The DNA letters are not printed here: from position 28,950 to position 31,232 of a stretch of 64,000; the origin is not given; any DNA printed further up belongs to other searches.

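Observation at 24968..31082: Tightly coupled operon: atypical TPR Ser/Thr kinase - alanine racemase - MlaE - MlaF - MlaD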

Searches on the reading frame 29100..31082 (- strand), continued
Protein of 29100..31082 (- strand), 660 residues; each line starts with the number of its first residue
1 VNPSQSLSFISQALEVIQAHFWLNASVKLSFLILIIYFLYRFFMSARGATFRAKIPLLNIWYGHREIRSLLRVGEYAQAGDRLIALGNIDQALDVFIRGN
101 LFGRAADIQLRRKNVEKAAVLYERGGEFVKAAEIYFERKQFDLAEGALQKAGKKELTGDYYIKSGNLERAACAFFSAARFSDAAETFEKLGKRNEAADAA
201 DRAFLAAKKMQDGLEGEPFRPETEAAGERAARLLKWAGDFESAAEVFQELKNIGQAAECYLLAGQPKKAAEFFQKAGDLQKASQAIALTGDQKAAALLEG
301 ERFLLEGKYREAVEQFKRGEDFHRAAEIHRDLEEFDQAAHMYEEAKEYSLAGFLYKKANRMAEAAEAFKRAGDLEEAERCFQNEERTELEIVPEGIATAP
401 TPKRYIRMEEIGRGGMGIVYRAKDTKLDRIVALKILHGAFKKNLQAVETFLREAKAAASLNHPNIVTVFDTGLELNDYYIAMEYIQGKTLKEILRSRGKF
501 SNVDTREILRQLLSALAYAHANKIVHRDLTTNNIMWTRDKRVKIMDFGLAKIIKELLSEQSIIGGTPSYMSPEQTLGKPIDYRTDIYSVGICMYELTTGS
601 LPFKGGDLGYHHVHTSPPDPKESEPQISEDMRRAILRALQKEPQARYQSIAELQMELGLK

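Call 13: find_encoding_contigs(protein=P0008, flank=10000, max_places=1)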
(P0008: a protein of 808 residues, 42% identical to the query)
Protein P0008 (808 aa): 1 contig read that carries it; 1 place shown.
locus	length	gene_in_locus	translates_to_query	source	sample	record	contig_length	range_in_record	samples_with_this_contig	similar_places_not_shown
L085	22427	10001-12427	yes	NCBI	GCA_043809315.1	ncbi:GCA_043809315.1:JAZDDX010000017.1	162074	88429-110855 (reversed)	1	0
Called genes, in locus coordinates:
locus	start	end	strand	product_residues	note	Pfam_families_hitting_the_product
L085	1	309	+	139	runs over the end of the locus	-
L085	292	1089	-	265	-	PF00149:Metallophos, PF13277:YmdB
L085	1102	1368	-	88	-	PF05164:ZapA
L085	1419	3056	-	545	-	PF02690:Na_Pi_cotrans, PF01895:PhoU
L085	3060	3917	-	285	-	PF13191:AAA_16, PF00448:SRP54, PF13401:AAA_22 (faint)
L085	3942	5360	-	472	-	PF00072:Response_reg, PF00158:Sigma54_activat, PF14532:Sigma54_activ_2, PF07728:AAA_5 (weak), PF25601:AAA_lid_14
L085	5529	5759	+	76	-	PF13083:KH_KhpA-B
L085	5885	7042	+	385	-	-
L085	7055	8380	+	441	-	PF13371:TPR_9 (faint), PF13414:TPR_11 (faint), PF13428:TPR_14 (faint), PF25060:ARM_TT21_2nd (faint), PF00515:TPR_1 (faint), PF14559:TPR_19 (weak), PF14559:TPR_19, PF13432:TPR_16, +4 more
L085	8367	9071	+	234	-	-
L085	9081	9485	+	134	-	-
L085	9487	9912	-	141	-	PF00436:SSB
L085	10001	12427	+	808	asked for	PF24762:TPR_IF140-IFT172 (faint), PF23774:TPR_GEMI5 (faint), PF00637:Clathrin (faint), PF14938:SNAP (faint), PF00069:Pkinase, PF07714:PK_Tyr_Ser-Thr, PF03109:ABC1 (weak), PF17667:Pkinase_fungal (weak)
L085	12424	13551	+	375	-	PF01168:Ala_racemase_N, PF00842:Ala_racemase_C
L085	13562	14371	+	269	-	PF02405:MlaE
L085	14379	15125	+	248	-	PF00005:ABC_tran, PF13304:AAA_21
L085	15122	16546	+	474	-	PF02470:MlaD, PF28544:Helical_needle, PF27164:Aq_493_lipo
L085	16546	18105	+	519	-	PF02142:MGS, PF01808:AICARFT_IMPCHas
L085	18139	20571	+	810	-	PF13717:Zn_ribbon_4 (weak), PF21033:RMD1-3 (faint), PF23914:TPR_CcmH_CycH (faint), PF00515:TPR_1 (faint), PF13432:TPR_16 (weak), PF13414:TPR_11 (weak), PF13432:TPR_16, PF14559:TPR_19 (weak), +7 more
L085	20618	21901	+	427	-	PF02844:GARS_N, PF01071:GARS_A, PF02786:CPSase_L_D2 (weak), PF02222:ATP-grasp (weak), PF02843:GARS_C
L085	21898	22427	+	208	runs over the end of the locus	PF01300:Sua5_yciO_yrdC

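Call 14: find_encoding_contigs(protein=P0015, flank=10000, max_places=1)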
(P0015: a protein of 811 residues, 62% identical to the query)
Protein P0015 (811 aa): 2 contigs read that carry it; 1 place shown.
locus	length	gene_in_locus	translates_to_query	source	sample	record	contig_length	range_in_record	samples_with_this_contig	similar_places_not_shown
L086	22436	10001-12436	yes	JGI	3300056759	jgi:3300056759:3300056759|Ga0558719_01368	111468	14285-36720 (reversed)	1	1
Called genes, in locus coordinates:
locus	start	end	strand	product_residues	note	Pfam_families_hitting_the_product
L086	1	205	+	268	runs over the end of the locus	PF01522:Polysacc_deac_1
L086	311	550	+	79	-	-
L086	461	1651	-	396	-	PF13439:Glyco_transf_4, PF00534:Glycos_transf_1, PF13692:Glyco_trans_1_4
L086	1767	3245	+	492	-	PF01943:Polysacc_synt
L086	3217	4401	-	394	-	PF13439:Glyco_transf_4 (weak), PF20706:GT4-conflict, PF00534:Glycos_transf_1, PF13692:Glyco_trans_1_4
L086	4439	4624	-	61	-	-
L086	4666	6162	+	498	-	PF14052:Caps_assemb_Wzi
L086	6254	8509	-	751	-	PF01138:RNase_PH, PF03725:RNase_PH_C, PF01138:RNase_PH, PF03725:RNase_PH_C (weak), PF00013:KH_1, PF00575:S1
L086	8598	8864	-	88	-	PF00312:Ribosomal_S15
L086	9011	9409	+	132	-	-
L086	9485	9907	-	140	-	PF00436:SSB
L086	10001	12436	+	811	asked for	PF00515:TPR_1 (faint), PF00637:Clathrin (faint), PF07719:TPR_2 (faint), PF12895:ANAPC3 (faint), PF13176:TPR_7 (faint), PF24762:TPR_IF140-IFT172, PF00069:Pkinase, PF07714:PK_Tyr_Ser-Thr, +1 more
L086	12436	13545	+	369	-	PF01168:Ala_racemase_N, PF00842:Ala_racemase_C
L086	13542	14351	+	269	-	PF02405:MlaE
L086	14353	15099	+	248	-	PF00005:ABC_tran, PF13304:AAA_21 (weak)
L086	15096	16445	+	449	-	PF02470:MlaD, PF28544:Helical_needle, PF27164:Aq_493_lipo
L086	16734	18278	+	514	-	PF02142:MGS, PF01808:AICARFT_IMPCHas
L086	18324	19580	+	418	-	PF02844:GARS_N, PF01071:GARS_A, PF02222:ATP-grasp (faint), PF02843:GARS_C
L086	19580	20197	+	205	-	PF01300:Sua5_yciO_yrdC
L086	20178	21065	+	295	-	PF06245:DUF1015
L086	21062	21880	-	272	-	PF02602:HEM4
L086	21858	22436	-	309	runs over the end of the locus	PF01379:Porphobil_deam, PF03900:Porphobil_deamC (weak)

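Call 16: find_encoding_contigs(protein=P0036, flank=8000, max_places=1)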
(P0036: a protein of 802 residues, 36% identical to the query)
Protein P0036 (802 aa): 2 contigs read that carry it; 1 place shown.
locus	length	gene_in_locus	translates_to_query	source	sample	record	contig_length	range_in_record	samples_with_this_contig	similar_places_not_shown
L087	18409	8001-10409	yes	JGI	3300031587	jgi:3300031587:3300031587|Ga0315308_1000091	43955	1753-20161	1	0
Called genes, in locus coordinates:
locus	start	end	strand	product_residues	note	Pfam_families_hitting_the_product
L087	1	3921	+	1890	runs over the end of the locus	?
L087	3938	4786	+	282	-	-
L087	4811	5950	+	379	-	PF16743:PliI (faint), PF01839:FG-GAP (faint), PF12256:TcdB_toxin_midN (faint), PF13517:FG-GAP_3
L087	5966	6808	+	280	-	PF01790:LGT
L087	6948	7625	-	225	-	PF01694:Rhomboid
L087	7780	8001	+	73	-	PF11146:DUF2905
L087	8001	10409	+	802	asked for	PF00637:Clathrin (faint), PF07719:TPR_2 (faint), PF13174:TPR_6 (faint), PF13176:TPR_7 (faint), PF24762:TPR_IF140-IFT172 (weak), PF14938:SNAP (weak), PF00069:Pkinase, PF07714:PK_Tyr_Ser-Thr, +6 more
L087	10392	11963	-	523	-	PF16697:Yop-YscD_cpl, PF00498:FHA, PF01590:GAF, PF13185:GAF_2, PF13492:GAF_3, PF00211:Guanylate_cyc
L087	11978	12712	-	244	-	PF03167:UDG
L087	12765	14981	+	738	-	PF19312:NtrY_N (weak), PF00672:HAMP, PF00989:PAS, PF08448:PAS_4, PF13426:PAS_9, PF13596:PAS_10, PF00512:HisKA, PF02518:HATPase_c, +1 more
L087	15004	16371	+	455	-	PF00072:Response_reg, PF00158:Sigma54_activat, PF14532:Sigma54_activ_2, PF07728:AAA_5 (weak), PF25601:AAA_lid_14, PF02954:HTH_8 (weak)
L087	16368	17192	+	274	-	PF02163:Peptidase_M50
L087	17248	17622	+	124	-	PF00072:Response_reg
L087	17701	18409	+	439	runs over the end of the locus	PF13393:tRNA-synt_His, PF00587:tRNA-synt_2b, PF03129:HGTP_anticodon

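Call 17: find_encoding_contigs(protein=P0038, flank=8000, max_places=1)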
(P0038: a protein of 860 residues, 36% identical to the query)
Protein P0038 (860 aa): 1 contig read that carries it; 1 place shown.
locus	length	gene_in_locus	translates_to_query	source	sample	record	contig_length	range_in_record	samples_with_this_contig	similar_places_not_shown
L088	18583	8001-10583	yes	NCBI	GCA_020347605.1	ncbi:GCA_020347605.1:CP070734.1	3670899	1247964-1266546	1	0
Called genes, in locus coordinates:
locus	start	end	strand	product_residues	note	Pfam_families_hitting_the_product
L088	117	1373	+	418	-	PF25919:BSH_CusB (faint), PF00364:Biotin_lipoyl (faint), PF25917:BSH_RND, PF25954:Beta-barrel_RND_2, PF25989:YknX_C (faint)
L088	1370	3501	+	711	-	PF00873:ACR_tran, PF02355:SecD_SecF_C (faint)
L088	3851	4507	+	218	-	PF13521:AAA_28, PF02223:Thymidylate_kin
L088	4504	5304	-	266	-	PF02517:Rce1-like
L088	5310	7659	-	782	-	PF17760:UvrA_inter, PF17755:UvrA_DNA-bind, PF13304:AAA_21 (faint), PF00005:ABC_tran (weak)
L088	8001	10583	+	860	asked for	PF07719:TPR_2 (faint), PF00637:Clathrin (faint), PF13174:TPR_6 (faint), PF13176:TPR_7 (faint), PF14938:SNAP (faint), PF25063:ARM_TT21_C (weak), PF00069:Pkinase, PF07714:PK_Tyr_Ser-Thr, +3 more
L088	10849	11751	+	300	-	PF03331:LpxC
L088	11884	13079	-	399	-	PF02403:Seryl_tRNA_N, PF00587:tRNA-synt_2b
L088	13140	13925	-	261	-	-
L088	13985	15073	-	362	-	PF13417:GST_N_3, PF13409:GST_N_2 (faint)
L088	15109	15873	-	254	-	PF01266:DAO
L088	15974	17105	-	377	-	PF00890:FAD_binding_2, PF01266:DAO (weak)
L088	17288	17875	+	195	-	PF13511:DUF4124 (weak), PF01464:SLT, PF27553:SLT_superhelical (weak)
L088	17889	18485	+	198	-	PF01066:CDP-OH_P_transf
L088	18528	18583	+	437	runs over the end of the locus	PF03446:NAD_binding_2, PF03721:UDPG_MGDP_dh_N, PF00984:UDPG_MGDP_dh, PF03720:UDPG_MGDP_dh_C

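Call 18: find_encoding_contigs(protein=P0087, flank=8000, max_places=1)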
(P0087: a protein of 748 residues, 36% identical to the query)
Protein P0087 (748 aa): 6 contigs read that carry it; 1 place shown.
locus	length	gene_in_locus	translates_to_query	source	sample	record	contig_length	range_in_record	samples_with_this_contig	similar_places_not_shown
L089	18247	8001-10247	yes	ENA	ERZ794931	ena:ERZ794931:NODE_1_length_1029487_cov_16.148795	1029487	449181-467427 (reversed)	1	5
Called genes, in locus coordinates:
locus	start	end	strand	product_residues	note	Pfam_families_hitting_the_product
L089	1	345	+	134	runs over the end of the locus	PF07238:PilZ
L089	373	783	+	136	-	PF07238:PilZ (weak)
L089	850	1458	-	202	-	PF00160:Pro_isomerase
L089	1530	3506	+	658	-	PF00456:Transketolase_N, PF02779:Transket_pyr, PF22613:Transketolase_C_1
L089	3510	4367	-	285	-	PF00448:SRP54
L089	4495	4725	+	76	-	PF13083:KH_KhpA-B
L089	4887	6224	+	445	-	-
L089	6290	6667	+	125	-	-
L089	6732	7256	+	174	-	-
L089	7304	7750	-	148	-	PF00436:SSB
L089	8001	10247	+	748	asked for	PF07719:TPR_2 (faint), PF13176:TPR_7 (faint), PF13428:TPR_14 (faint), PF23774:TPR_GEMI5 (faint), PF14531:Kinase-like (faint), PF00069:Pkinase, PF07714:PK_Tyr_Ser-Thr, PF03109:ABC1 (weak)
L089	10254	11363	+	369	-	PF01168:Ala_racemase_N, PF00842:Ala_racemase_C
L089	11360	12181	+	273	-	PF02405:MlaE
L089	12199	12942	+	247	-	PF00005:ABC_tran, PF13304:AAA_21 (faint)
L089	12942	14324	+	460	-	PF02470:MlaD, PF28544:Helical_needle (weak), PF27164:Aq_493_lipo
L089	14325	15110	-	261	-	PF02253:PLA1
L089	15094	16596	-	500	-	PF02074:Peptidase_M32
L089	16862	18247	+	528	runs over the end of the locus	PF02142:MGS, PF01808:AICARFT_IMPCHas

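Call 28: search_protein_families(library=ncbifam, proteins=[P0009, P0087, P0036, P0038, P0041], max_evalue=0.00001)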
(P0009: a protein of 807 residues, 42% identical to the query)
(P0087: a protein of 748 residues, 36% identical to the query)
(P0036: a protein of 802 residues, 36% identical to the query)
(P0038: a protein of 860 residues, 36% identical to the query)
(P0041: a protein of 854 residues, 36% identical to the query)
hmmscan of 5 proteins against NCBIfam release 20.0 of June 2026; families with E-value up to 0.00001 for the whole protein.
P0009 (807 aa): 17 families
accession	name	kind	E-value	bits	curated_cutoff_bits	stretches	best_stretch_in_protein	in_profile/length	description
NF033483.0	PknB_PASTA_kin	equivalog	2.2e-89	301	450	1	549-803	7-265/563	Stk1 family PASTA domain-containing Ser/Thr kinase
NF052427.1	StpK7MSMEG_1200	equivalog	2.3e-58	198.1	900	1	548-802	6-264/601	serine/threonine protein kinase StpK7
NF047741.1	antiphage_MADS6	equivalog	6.8e-47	160.3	460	2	646-805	296-459/612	methylation-associated defense system protein kinase MAD6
NF009651.0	PRK13184.1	equivalog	1.1e-42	146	839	1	548-805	1-289/932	serine/threonine-protein kinase PknD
TIGR03903.1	TOMM_kin_cyc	equivalog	4.2e-32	111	705.75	1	576-744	5-183/1267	TOMM system kinase/cyclase fusion protein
NF038150.1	lanthi_synth_IV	equivalog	3.5e-27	95.1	650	1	542-802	182-452/851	class IV lanthionine synthetase LanL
NF053615.1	SerThrKinAfsKStmc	equivalog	1.5e-20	73.5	1300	1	551-750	15-214/809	protein serine/threonine kinase AfsK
NF038151.1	lanthi_synth_III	equivalog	9.5e-19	67.3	575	1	533-753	206-433/833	class III lanthionine synthetase LanKC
NF033442.0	BREX_PglW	equivalog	3.5e-16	58.1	990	1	551-799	514-762/1391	BREX system serine/threonine kinase PglW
NF058632.1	SerThrKinPrkT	equivalog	3.7e-13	49.2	280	1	549-694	21-163/322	serine/threonine protein kinase PrkT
TIGR03724.2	arch_bud32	equivalog_domain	3.8e-11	42.9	125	1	602-700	51-135/193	KEOPS complex kinase/ATPase Bud32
NF011463.0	PRK14879.1-4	equivalog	4.7e-10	39.3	188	1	600-699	74-163/237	Kae1-associated kinase Bud32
NF011464.0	PRK14879.1-7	equivalog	5.3e-10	39.4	246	1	584-699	46-152/221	Kae1-associated kinase Bud32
NF011460.0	PRK14879.1-1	equivalog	9.8e-10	38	199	1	623-698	85-159/232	Kae1-associated kinase Bud32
NF007174.0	PRK09605.1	equivalog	1.5e-09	36.9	447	1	595-701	388-478/535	bifunctional N(6)-L-threonylcarbamoyladenine synthase/serine/threonine protein kinase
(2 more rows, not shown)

P0087 (748 aa): 17 families
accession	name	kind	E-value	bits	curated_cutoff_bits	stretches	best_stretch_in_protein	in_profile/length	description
NF033483.0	PknB_PASTA_kin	equivalog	1.5e-91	308.1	450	1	490-744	8-266/563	Stk1 family PASTA domain-containing Ser/Thr kinase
NF052427.1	StpK7MSMEG_1200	equivalog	3.8e-52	177.6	900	1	490-740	8-262/601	serine/threonine protein kinase StpK7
NF047741.1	antiphage_MADS6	equivalog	4.3e-47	160.9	460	2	585-745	295-459/612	methylation-associated defense system protein kinase MAD6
NF009651.0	PRK13184.1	equivalog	4.2e-45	154.1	839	1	490-743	3-287/932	serine/threonine-protein kinase PknD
TIGR03903.1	TOMM_kin_cyc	equivalog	9.2e-34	116.5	705.75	1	515-685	4-185/1267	TOMM system kinase/cyclase fusion protein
NF038150.1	lanthi_synth_IV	equivalog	4.6e-28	98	650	1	490-743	190-453/851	class IV lanthionine synthetase LanL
NF038151.1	lanthi_synth_III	equivalog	1.4e-17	63.4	575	1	489-687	220-427/833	class III lanthionine synthetase LanKC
NF033442.0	BREX_PglW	equivalog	2e-17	62.3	990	1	529-741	548-764/1391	BREX system serine/threonine kinase PglW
NF053615.1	SerThrKinAfsKStmc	equivalog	5.2e-17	61.8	1300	1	495-689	19-213/809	protein serine/threonine kinase AfsK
TIGR03724.2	arch_bud32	equivalog_domain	4e-12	46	125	1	555-641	59-136/193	KEOPS complex kinase/ATPase Bud32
NF011460.0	PRK14879.1-1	equivalog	6e-12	45.2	199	1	544-642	68-163/232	Kae1-associated kinase Bud32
NF011464.0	PRK14879.1-7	equivalog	6.6e-11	42.4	246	1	550-640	69-153/221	Kae1-associated kinase Bud32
NF011463.0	PRK14879.1-4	equivalog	3.6e-10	39.7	188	1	561-641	90-165/237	Kae1-associated kinase Bud32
NF007174.0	PRK09605.1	equivalog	2.5e-09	36.2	447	1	539-641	386-478/535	bifunctional N(6)-L-threonylcarbamoyladenine synthase/serine/threonine protein kinase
NF058632.1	SerThrKinPrkT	equivalog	2.6e-09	36.6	280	1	490-634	22-163/322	serine/threonine protein kinase PrkT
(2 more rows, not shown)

P0036 (802 aa): 20 families
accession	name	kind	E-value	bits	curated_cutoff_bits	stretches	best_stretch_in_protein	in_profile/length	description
NF033483.0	PknB_PASTA_kin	equivalog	6.5e-102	342.4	450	1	542-800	5-267/563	Stk1 family PASTA domain-containing Ser/Thr kinase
NF052427.1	StpK7MSMEG_1200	equivalog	8.8e-55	186.3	900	1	546-797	9-264/601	serine/threonine protein kinase StpK7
NF047741.1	antiphage_MADS6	equivalog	1.7e-46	159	460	2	645-800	300-459/612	methylation-associated defense system protein kinase MAD6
NF009651.0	PRK13184.1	equivalog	2.1e-46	158.4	839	1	544-799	2-288/932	serine/threonine-protein kinase PknD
TIGR03903.1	TOMM_kin_cyc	equivalog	3.3e-36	124.6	705.75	1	571-799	5-245/1267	TOMM system kinase/cyclase fusion protein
NF053615.1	SerThrKinAfsKStmc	equivalog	3.7e-26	92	1300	1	548-794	17-260/809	protein serine/threonine kinase AfsK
NF038150.1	lanthi_synth_IV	equivalog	5e-25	88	650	1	538-794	183-449/851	class IV lanthionine synthetase LanL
NF033442.0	BREX_PglW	equivalog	1.5e-19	69.3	990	1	528-794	496-762/1391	BREX system serine/threonine kinase PglW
NF043056.1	T4SS_LegK1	equivalog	1.4e-12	47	550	1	585-731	119-277/516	Dot/Icm T4SS effector kinase LegK1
NF038151.1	lanthi_synth_III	equivalog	2.1e-12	46.3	575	1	582-741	261-426/833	class III lanthionine synthetase LanKC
TIGR03724.2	arch_bud32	equivalog_domain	1e-10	41.4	125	1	599-696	53-136/193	KEOPS complex kinase/ATPase Bud32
NF011463.0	PRK14879.1-4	equivalog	2.8e-10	40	188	1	593-701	72-168/237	Kae1-associated kinase Bud32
NF011464.0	PRK14879.1-7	equivalog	1.4e-09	38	246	1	604-692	68-150/221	Kae1-associated kinase Bud32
NF058632.1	SerThrKinPrkT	equivalog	1.1e-08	34.5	280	1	543-689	20-163/322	serine/threonine protein kinase PrkT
NF007174.0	PRK09605.1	equivalog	2.3e-07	29.7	447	1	593-695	385-477/535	bifunctional N(6)-L-threonylcarbamoyladenine synthase/serine/threonine protein kinase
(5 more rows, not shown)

P0038 (860 aa): 18 families
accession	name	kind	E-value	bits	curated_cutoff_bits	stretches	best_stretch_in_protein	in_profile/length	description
NF033483.0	PknB_PASTA_kin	equivalog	1e-100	338.4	450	1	593-857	7-275/563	Stk1 family PASTA domain-containing Ser/Thr kinase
NF052427.1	StpK7MSMEG_1200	equivalog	5.7e-57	193.5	900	1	590-852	4-271/601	serine/threonine protein kinase StpK7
NF047741.1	antiphage_MADS6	equivalog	7.8e-53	179.9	460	2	696-856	302-466/612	methylation-associated defense system protein kinase MAD6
NF009651.0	PRK13184.1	equivalog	3e-48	164.5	839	1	594-843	3-283/932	serine/threonine-protein kinase PknD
TIGR03903.1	TOMM_kin_cyc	equivalog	1.4e-38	132.5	705.75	1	619-850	4-247/1267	TOMM system kinase/cyclase fusion protein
NF053615.1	SerThrKinAfsKStmc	equivalog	1.1e-31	110.3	1300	1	593-842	13-259/809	protein serine/threonine kinase AfsK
NF038150.1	lanthi_synth_IV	equivalog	6.9e-29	100.7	650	1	586-852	182-458/851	class IV lanthionine synthetase LanL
NF033442.0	BREX_PglW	equivalog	5.5e-24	84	990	1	590-844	509-763/1391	BREX system serine/threonine kinase PglW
NF038151.1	lanthi_synth_III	equivalog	4.8e-15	55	575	1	588-787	215-423/833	class III lanthionine synthetase LanKC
TIGR03724.2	arch_bud32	equivalog_domain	3.5e-13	49.5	125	1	643-750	43-141/193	KEOPS complex kinase/ATPase Bud32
NF040959.1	MamA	equivalog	2e-12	47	200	1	455-560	77-179/204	magnetosome protein MamA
NF011463.0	PRK14879.1-4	equivalog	8.1e-11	41.8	188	1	644-750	74-170/237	Kae1-associated kinase Bud32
NF043056.1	T4SS_LegK1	equivalog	2.8e-10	39.4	550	1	599-785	77-282/516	Dot/Icm T4SS effector kinase LegK1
NF007174.0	PRK09605.1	equivalog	8.6e-10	37.7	447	1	642-749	385-482/535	bifunctional N(6)-L-threonylcarbamoyladenine synthase/serine/threonine protein kinase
NF011464.0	PRK14879.1-7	equivalog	1.6e-09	37.8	246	1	653-747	68-156/221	Kae1-associated kinase Bud32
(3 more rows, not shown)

P0041 (854 aa): 20 families
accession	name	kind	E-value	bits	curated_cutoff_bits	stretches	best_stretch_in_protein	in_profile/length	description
NF033483.0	PknB_PASTA_kin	equivalog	2e-99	334.2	450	1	590-849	6-269/563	Stk1 family PASTA domain-containing Ser/Thr kinase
NF052427.1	StpK7MSMEG_1200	equivalog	1.3e-55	189.1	900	1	592-850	8-270/601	serine/threonine protein kinase StpK7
NF047741.1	antiphage_MADS6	equivalog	2e-47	162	460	2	694-849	302-461/612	methylation-associated defense system protein kinase MAD6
NF009651.0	PRK13184.1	equivalog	4.5e-44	150.7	839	1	592-846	3-288/932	serine/threonine-protein kinase PknD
TIGR03903.1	TOMM_kin_cyc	equivalog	3e-37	128.1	705.75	1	618-848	5-247/1267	TOMM system kinase/cyclase fusion protein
NF038150.1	lanthi_synth_IV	equivalog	3.5e-27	95.1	650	1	586-847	184-455/851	class IV lanthionine synthetase LanL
NF053615.1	SerThrKinAfsKStmc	equivalog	4.7e-27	95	1300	1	593-835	15-255/809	protein serine/threonine kinase AfsK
NF033442.0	BREX_PglW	equivalog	4.2e-20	71.1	990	1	558-845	482-766/1391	BREX system serine/threonine kinase PglW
TIGR03724.2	arch_bud32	equivalog_domain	1.4e-13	50.8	125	1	646-748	53-141/193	KEOPS complex kinase/ATPase Bud32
NF038151.1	lanthi_synth_III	equivalog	1.5e-12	46.7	575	1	589-785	218-423/833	class III lanthionine synthetase LanKC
NF040959.1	MamA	equivalog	6.3e-12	45.4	200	1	451-548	74-168/204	magnetosome protein MamA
NF011463.0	PRK14879.1-4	equivalog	1e-11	44.7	188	1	646-747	78-169/237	Kae1-associated kinase Bud32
NF011460.0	PRK14879.1-1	equivalog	1.8e-10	40.4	199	1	664-749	84-168/232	Kae1-associated kinase Bud32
NF007174.0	PRK09605.1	equivalog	5.2e-10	38.4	447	1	643-748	388-483/535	bifunctional N(6)-L-threonylcarbamoyladenine synthase/serine/threonine protein kinase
NF058632.1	SerThrKinPrkT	equivalog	5.6e-10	38.7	280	1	584-736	14-163/322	serine/threonine protein kinase PrkT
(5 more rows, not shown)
